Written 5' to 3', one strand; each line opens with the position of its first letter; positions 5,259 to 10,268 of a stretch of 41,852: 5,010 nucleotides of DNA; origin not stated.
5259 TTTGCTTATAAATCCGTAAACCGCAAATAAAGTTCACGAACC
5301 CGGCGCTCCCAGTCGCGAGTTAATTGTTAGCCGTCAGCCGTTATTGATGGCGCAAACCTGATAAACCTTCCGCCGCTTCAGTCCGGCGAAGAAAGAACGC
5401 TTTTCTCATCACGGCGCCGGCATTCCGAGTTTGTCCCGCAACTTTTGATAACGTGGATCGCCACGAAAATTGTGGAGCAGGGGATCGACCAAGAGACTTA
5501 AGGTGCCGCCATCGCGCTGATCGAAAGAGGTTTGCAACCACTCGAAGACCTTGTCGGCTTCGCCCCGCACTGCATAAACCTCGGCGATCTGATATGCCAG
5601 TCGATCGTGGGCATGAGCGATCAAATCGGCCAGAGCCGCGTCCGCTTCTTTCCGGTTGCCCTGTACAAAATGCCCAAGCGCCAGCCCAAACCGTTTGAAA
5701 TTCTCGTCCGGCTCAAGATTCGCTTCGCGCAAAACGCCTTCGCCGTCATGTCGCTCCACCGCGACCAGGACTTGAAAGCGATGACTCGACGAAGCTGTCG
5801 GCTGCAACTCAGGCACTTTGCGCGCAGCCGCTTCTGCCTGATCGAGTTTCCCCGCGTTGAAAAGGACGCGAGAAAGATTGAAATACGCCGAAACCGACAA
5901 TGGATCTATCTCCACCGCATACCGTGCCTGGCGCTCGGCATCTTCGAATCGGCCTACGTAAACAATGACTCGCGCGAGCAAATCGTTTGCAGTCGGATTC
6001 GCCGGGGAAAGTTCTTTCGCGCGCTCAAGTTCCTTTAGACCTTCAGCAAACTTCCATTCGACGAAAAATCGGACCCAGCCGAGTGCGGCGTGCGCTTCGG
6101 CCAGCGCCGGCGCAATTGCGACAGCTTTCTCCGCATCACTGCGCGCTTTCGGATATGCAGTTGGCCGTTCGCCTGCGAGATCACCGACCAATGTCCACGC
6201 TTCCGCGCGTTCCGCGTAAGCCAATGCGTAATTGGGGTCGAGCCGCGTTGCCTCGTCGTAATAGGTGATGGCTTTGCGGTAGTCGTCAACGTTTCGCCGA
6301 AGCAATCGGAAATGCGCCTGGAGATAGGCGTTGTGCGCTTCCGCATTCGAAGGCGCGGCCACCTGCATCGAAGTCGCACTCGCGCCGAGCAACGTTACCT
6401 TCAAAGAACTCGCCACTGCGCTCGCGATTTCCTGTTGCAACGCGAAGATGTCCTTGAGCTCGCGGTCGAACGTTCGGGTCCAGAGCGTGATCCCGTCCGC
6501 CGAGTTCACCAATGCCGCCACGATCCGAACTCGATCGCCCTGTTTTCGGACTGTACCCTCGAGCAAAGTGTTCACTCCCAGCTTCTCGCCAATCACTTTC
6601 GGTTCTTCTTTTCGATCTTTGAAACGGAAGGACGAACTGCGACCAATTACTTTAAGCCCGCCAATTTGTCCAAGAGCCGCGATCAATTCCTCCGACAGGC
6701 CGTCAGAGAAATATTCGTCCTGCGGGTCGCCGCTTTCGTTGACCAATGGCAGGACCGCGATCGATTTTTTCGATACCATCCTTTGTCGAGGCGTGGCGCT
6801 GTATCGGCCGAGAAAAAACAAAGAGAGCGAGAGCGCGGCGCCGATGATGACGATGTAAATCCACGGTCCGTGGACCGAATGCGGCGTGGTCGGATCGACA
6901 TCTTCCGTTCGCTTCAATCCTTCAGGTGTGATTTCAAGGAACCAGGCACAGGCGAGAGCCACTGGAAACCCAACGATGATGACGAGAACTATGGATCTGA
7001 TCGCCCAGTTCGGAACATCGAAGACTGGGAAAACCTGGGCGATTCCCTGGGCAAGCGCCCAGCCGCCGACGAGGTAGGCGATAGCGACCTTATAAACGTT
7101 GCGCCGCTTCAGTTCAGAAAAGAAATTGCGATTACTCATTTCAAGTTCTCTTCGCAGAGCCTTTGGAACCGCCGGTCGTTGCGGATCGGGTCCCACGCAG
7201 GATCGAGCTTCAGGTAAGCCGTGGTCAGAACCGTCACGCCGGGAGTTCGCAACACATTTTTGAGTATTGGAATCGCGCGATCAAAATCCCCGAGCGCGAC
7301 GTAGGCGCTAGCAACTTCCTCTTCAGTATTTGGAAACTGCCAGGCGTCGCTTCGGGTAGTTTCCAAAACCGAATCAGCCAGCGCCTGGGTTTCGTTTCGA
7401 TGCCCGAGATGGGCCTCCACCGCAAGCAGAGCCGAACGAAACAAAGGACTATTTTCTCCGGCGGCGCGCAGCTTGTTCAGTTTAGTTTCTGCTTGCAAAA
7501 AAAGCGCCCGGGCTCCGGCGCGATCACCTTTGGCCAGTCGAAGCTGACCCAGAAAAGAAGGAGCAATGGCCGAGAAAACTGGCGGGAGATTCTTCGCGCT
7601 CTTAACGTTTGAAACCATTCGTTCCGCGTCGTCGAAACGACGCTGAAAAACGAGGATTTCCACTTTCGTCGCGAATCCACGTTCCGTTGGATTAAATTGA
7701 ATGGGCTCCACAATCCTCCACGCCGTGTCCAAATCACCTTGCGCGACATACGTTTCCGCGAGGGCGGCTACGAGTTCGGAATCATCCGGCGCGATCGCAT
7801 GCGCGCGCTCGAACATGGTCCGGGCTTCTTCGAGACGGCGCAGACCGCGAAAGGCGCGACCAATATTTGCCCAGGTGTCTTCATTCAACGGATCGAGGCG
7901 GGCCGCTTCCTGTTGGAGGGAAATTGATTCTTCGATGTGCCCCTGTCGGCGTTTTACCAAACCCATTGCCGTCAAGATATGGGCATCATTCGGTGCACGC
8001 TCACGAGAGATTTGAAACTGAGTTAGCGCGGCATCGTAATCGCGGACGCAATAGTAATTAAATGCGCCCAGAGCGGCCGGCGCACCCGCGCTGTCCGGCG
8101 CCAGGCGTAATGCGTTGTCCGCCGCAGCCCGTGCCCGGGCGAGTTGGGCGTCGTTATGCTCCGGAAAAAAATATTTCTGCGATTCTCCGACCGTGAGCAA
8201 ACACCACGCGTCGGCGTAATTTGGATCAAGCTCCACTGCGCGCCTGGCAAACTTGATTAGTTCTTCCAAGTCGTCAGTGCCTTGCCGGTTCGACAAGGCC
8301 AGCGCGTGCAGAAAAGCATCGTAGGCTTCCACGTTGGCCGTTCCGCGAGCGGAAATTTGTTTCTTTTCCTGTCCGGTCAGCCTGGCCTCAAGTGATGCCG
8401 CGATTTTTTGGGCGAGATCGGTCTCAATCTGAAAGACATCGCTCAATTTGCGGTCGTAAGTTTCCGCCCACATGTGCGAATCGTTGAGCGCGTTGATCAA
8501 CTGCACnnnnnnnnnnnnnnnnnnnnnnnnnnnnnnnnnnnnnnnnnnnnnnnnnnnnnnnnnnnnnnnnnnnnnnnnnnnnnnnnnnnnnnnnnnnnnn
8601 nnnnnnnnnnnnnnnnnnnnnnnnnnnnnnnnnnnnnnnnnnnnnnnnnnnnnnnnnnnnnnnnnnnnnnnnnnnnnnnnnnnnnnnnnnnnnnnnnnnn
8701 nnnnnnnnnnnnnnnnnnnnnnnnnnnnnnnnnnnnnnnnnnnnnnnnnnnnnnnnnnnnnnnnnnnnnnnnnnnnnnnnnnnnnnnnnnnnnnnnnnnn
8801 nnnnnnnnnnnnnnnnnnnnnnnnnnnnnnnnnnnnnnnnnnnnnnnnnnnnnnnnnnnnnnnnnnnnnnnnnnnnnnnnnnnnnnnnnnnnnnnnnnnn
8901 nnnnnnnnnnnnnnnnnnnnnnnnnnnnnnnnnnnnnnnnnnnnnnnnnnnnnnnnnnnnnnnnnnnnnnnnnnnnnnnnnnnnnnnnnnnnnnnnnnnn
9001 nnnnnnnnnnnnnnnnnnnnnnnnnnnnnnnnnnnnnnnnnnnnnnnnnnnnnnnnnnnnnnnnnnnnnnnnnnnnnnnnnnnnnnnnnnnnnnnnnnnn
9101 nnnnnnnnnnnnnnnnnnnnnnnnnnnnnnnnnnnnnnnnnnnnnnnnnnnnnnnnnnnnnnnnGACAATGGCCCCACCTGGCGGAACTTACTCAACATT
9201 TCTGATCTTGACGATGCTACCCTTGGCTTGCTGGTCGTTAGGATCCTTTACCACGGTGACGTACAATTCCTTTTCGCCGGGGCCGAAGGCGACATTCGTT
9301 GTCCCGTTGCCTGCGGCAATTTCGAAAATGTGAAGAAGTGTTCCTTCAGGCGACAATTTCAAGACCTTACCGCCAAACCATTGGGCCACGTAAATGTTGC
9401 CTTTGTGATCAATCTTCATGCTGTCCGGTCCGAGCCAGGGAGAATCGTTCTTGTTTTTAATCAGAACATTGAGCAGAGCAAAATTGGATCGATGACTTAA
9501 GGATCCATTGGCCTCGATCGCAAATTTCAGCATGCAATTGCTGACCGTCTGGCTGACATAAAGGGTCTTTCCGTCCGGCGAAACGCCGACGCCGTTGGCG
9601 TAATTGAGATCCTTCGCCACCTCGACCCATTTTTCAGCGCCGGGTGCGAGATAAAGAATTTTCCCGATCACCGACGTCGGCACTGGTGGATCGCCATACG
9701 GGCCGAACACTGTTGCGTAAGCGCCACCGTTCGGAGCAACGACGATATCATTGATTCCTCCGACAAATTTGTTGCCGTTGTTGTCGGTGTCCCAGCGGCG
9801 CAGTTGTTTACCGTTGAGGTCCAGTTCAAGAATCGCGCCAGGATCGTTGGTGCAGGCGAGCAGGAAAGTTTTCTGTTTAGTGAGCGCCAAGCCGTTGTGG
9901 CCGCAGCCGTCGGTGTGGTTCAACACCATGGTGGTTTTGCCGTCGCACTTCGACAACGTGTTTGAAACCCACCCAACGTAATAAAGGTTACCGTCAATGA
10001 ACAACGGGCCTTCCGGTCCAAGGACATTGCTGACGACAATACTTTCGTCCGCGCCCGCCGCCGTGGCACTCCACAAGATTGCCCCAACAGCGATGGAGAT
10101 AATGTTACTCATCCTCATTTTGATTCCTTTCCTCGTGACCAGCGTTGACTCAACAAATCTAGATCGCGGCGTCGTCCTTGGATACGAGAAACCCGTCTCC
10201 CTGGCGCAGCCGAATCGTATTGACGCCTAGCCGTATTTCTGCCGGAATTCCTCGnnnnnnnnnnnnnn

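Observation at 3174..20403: Tandem, translationally coupled array of eight membrane-anchored TolB-N-like/TPR paralogs with no output domain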

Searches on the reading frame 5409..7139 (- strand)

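Call 4: search_protein_families(library=pfam, proteins=[window:5409-7139:-], max_evalue=0.01)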
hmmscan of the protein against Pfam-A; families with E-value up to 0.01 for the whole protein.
window:5409-7139:- (576 aa): 11 families
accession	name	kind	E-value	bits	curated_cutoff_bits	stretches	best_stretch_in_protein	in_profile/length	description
PF13431.12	TPR_17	-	4.2e-11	42.6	24.4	1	407-437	4-34/34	Tetratricopeptide repeat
PF13414.12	TPR_11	-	5.9e-08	32.7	26.8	1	286-314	9-37/42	TPR repeat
PF07719.23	TPR_2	-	6.7e-08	32.5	27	0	285-304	15-34/34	Tetratricopeptide repeat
PF13181.12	TPR_8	-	9.1e-08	32.1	25.7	0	417-447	2-32/34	Tetratricopeptide repeat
PF13432.12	TPR_16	-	2.1e-07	31.7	32.7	1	388-449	3-64/65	Tetratricopeptide repeat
PF14559.12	TPR_19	-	1.3e-06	29.1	25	1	396-448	5-57/68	Tetratricopeptide repeat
PF00515.34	TPR_1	-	4.7e-05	23.5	27.8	1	285-304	15-34/34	Tetratricopeptide repeat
PF17874.7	TPR_MalT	-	0.00051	19.9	45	0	387-473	6-99/336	MalT-like TPR region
PF13424.12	TPR_12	-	0.0012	19.4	30.1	0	388-441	9-70/77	Tetratricopeptide repeat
PF13428.12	TPR_14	-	0.0034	18.4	23.5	0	282-313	12-43/44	Tetratricopeptide repeat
PF13174.12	TPR_6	-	0.0044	18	26.3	0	418-447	2-31/33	Tetratricopeptide repeat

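Call 5: search_protein_families(library=ncbifam, proteins=[window:5409-7139:-], max_evalue=0.01)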
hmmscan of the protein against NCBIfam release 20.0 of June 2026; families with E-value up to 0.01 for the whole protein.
window:5409-7139:- (576 aa): 13 families
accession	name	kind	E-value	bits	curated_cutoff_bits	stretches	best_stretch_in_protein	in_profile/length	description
TIGR02917.1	PEP_TPR_lipo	equivalog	2.3e-12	45.6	312.2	1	329-467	141-278/899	XrtA/PEP-CTERM system TPR-repeat protein PrsT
TIGR04510.1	mod_pep_cyc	subfamily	3.7e-12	45.6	400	1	183-519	310-643/814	putative peptide modification system cyclase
NF007540.1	PRK10153.1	equivalog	5e-09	35.5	400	1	112-314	191-387/516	lysine decarboxylation/transport transcriptional activator CadC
NF040959.1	MamA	equivalog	5.6e-09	35.7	200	1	365-468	88-191/204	magnetosome protein MamA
NF047558.1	TPR_END_plus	domain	5.8e-09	35.8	32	1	515-567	2-54/56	TPR end-of-group domain-containing protein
NF033762.1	social_mot_Tgl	equivalog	2.2e-06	27.2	225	1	365-435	48-119/252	social motility TPR repeat lipoprotein Tgl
TIGR02521.1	type_IV_pilW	equivalog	2.6e-06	27.2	154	1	365-438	48-121/234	type IV pilus biogenesis/stability protein PilW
NF009037.0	PRK12370.1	equivalog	5.9e-06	25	589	1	122-437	119-427/553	HilA/EilA family virulence transcriptional regulator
TIGR03939.1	PGA_TPR_OMP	equivalog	0.00028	19.3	366.65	1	365-463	412-510/800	poly-beta-1,6 N-acetyl-D-glucosamine export porin PgaA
NF008391.2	PRK11189.1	equivalog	0.00071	19.2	250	0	332-405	84-156/297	lipoprotein NlpI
TIGR02552.1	LcrH_SycD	equivalog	0.0015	18.2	104.8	0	388-450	58-120/136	SycD/LcrH family type III secretion system chaperone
NF033758.1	gliding_GltE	equivalog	0.0025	16.9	225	0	268-312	287-331/411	adventurous gliding motility TPR repeat lipoprotein GltE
NF033920.0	C39_PA2778_fam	equivalog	0.005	16.3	150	0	365-446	173-254/255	PA2778 family cysteine peptidase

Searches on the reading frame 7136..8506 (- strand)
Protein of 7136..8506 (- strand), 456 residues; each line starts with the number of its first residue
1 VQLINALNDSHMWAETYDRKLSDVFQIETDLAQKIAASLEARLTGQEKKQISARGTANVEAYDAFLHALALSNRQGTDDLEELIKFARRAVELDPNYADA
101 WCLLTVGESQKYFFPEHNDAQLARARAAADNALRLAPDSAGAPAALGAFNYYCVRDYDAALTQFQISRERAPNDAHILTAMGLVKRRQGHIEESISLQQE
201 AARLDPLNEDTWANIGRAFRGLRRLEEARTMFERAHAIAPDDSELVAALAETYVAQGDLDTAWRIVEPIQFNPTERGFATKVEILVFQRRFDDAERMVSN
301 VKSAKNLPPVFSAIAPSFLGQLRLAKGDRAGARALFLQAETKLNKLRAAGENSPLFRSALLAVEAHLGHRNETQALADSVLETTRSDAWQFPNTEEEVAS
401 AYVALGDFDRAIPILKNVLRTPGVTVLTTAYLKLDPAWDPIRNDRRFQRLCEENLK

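Call 4: search_protein_families(library=pfam, proteins=[window:7136-8506:-], max_evalue=0.01)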
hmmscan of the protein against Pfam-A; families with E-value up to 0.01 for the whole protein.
window:7136-8506:- (456 aa): 15 families
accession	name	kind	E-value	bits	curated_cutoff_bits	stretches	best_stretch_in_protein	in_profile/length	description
PF07719.23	TPR_2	-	3.2e-15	55.4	27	1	211-242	3-34/34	Tetratricopeptide repeat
PF13428.12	TPR_14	-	5.7e-15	54.8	23.5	1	210-251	2-43/44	Tetratricopeptide repeat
PF13181.12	TPR_8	-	8e-15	54.1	25.7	0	210-242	2-34/34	Tetratricopeptide repeat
PF13431.12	TPR_17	-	3.3e-14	52.3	24.4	0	232-263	2-33/34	Tetratricopeptide repeat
PF14559.12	TPR_19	-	5.6e-13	49.4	25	1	224-268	6-50/68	Tetratricopeptide repeat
PF13424.12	TPR_12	-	2.1e-11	44.3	30.1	2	211-262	5-64/77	Tetratricopeptide repeat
PF13414.12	TPR_11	-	1.8e-10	40.7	26.8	0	88-104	18-34/42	TPR repeat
PF13176.12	TPR_7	-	2e-10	40.3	27.9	0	399-421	6-28/36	Tetratricopeptide repeat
PF00515.34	TPR_1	-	8.5e-09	35.3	27.8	1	210-242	2-34/34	Tetratricopeptide repeat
PF13432.12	TPR_16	-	3.6e-08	34.1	32.7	0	155-208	11-64/65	Tetratricopeptide repeat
PF23914.1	TPR_CcmH_CycH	-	8.7e-07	29.3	42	1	205-258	46-99/158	Cytochrome c-type biogenesis protein H TPR domain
PF12895.13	ANAPC3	-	4.7e-05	24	27.2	0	224-295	4-76/82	Anaphase-promoting complex, cyclosome, subunit 3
PF20308.4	TPR-S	-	6e-05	24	27.6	0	156-220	1-62/102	Tetratricopeptide Repeats-Sensor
PF13174.12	TPR_6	-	0.00099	20.1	26.3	0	215-241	6-32/33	Tetratricopeptide repeat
PF13429.12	TPR_15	-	0.005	16.7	26.2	0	165-260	136-231/280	Tetratricopeptide repeat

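Call 5: search_protein_families(library=ncbifam, proteins=[window:7136-8506:-], max_evalue=0.01)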
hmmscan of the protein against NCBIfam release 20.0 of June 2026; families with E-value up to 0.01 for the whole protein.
window:7136-8506:- (456 aa): 15 families
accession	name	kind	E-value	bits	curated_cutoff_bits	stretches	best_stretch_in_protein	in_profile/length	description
TIGR02521.1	type_IV_pilW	equivalog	1.4e-13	51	154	1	120-267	45-193/234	type IV pilus biogenesis/stability protein PilW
TIGR02917.1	PEP_TPR_lipo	equivalog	4.3e-13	48.1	312.2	1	120-304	479-661/899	XrtA/PEP-CTERM system TPR-repeat protein PrsT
NF040959.1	MamA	equivalog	6.3e-13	48.6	200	1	120-236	85-200/204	magnetosome protein MamA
NF033762.1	social_mot_Tgl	equivalog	4.6e-11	42.5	225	1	168-311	24-169/252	social motility TPR repeat lipoprotein Tgl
TIGR02552.1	LcrH_SycD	equivalog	1.2e-07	31.5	104.8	2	148-243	25-120/136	SycD/LcrH family type III secretion system chaperone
NF007302.0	PRK09782.1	equivalog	5.8e-07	27.9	1223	1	120-261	555-698/990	phage receptor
NF047558.1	TPR_END_plus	domain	7.3e-07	29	32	1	399-451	6-55/56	TPR end-of-group domain-containing protein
TIGR03939.1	PGA_TPR_OMP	equivalog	3.1e-06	25.7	366.65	1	156-267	34-144/800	poly-beta-1,6 N-acetyl-D-glucosamine export porin PgaA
TIGR03504.1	FimV_Cterm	subfamily_domain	1.6e-05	24.9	30.65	0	399-420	6-27/44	FimV/HubP family polar landmark protein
NF033758.1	gliding_GltE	equivalog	5.2e-05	22.4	225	1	156-336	67-245/411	adventurous gliding motility TPR repeat lipoprotein GltE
NF047371.1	FlcA_CTERM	equivalog_domain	0.00018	20.1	300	0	147-193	480-525/646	periplasmic flagellar collar protein FlcA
NF007692.0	PRK10370.1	equivalog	0.0012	18.5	306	0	192-253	64-125/206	heme lyase NrfEFG subunit NrfG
NF008520.0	PRK11447.1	equivalog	0.0012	16.7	858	0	159-262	287-404/1157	cellulose synthase complex outer membrane protein BcsC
NF052415.1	T3SS_chap_SctY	equivalog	0.003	18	70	0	223-268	20-65/106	type III secretion apparatus assembly chaperone SctY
NF053607.1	CHU_0125_OmpA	equivalog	0.0041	15.7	620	1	152-247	30-125/639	CHU_0125 family OmpA-like outer membrane integrity protein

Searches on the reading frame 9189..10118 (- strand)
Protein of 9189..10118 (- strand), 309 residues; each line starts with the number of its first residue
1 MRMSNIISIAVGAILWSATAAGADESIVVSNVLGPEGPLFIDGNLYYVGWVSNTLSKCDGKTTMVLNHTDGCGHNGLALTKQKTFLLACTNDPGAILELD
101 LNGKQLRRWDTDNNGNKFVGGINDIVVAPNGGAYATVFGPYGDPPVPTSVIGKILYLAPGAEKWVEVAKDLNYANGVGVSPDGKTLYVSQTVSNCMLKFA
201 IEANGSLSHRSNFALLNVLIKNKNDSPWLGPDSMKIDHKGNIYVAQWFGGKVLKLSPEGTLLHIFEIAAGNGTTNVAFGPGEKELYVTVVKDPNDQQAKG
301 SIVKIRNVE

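Call 12: search_protein_families(library=pfam, proteins=[window:9189-10118:-], max_evalue=0.001)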
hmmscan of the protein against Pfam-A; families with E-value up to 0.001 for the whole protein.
window:9189-10118:- (309 aa): 4 families
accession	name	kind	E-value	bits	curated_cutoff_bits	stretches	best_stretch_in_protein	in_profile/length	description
PF08450.18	SGL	-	1.5e-33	116.8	26.3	1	35-290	2-245/246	SMP-30/Gluconolactonase/LRE-like region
PF22701.2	Mala_s_1-like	-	8.6e-10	39.1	27.5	1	70-139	38-107/195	Mal s 1 allergenic protein-like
PF03088.22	Str_synth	-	7.2e-06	26.5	25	0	152-201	37-86/89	Strictosidine synthase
PF01731.26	Arylesterase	-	0.00099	19.7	21.3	0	154-195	38-77/86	Arylesterase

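Call 45: search_protein_families(library=ncbifam, proteins=[window:9189-10118:-], max_evalue=0.001)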
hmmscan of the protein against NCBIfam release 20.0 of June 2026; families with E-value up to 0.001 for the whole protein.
window:9189-10118:- (309 aa): 1 family
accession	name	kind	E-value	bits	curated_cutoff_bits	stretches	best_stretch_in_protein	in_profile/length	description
NF033206.1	ScyE_fam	subfamily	4e-09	36.5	80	1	234-306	258-333/333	ScyD/ScyE family protein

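Call 53: search_protein_families(library=padloc, proteins=[window:9189-10118:-], max_evalue=0.001)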
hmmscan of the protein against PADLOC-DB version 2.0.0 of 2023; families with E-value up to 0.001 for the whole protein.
window:9189-10118:- (309 aa): 0 families
